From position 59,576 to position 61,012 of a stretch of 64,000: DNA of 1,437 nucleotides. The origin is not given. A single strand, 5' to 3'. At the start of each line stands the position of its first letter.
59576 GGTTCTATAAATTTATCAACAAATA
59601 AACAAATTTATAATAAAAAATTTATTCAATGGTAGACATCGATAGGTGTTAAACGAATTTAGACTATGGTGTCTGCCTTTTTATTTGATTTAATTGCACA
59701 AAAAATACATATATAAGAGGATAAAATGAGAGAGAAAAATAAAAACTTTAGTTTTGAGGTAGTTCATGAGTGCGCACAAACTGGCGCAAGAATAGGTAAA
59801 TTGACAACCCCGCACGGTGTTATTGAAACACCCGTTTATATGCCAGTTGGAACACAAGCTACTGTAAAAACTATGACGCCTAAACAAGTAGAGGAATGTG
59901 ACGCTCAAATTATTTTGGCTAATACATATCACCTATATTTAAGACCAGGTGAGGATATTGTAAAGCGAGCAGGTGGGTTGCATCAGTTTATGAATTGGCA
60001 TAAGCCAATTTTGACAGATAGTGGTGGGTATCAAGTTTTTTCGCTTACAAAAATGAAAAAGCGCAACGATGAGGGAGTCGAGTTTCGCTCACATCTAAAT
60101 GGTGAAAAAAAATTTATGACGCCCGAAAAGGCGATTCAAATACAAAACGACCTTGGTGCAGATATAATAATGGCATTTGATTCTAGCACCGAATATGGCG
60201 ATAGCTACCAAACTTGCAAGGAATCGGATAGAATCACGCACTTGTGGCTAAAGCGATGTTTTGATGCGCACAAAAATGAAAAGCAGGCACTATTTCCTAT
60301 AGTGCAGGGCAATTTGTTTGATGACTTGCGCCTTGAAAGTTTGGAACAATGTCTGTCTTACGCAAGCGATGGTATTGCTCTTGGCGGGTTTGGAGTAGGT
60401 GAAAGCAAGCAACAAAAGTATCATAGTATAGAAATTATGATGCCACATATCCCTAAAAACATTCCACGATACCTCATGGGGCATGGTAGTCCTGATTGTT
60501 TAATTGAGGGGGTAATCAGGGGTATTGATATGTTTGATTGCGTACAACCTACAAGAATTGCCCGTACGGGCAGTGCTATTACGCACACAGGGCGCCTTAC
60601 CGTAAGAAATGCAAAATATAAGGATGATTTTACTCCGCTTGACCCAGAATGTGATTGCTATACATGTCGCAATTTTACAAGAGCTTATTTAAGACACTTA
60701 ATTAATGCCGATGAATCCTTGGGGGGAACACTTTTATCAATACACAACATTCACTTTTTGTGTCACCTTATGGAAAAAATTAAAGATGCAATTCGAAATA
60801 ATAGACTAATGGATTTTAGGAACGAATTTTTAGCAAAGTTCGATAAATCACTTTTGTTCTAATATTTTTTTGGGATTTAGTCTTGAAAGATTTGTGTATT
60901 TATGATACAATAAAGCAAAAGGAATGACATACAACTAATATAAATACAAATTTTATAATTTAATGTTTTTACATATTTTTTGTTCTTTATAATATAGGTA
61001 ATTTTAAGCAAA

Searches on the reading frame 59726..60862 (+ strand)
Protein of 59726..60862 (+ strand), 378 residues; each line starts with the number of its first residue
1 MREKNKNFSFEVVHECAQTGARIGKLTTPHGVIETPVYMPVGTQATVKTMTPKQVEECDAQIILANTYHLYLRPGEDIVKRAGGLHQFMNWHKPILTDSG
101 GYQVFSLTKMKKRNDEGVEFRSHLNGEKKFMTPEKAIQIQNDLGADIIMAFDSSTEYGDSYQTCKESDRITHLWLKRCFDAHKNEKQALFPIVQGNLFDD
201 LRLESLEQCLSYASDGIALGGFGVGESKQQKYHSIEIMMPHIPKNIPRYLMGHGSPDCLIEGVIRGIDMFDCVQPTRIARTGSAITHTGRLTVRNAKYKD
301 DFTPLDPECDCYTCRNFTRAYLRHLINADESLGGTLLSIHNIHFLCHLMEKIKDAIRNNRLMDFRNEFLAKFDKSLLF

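Call 61: search_protein_families(library=pfam, proteins=[window:59726-60862:+], max_evalue=0.00001)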
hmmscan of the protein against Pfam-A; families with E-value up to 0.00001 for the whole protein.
window:59726-60862:+ (378 aa): 1 family
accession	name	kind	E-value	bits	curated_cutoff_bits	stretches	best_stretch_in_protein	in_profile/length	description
PF01702.25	TGT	-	7.4e-153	509.2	26.3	1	20-372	2-355/357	Queuine tRNA-ribosyltransferase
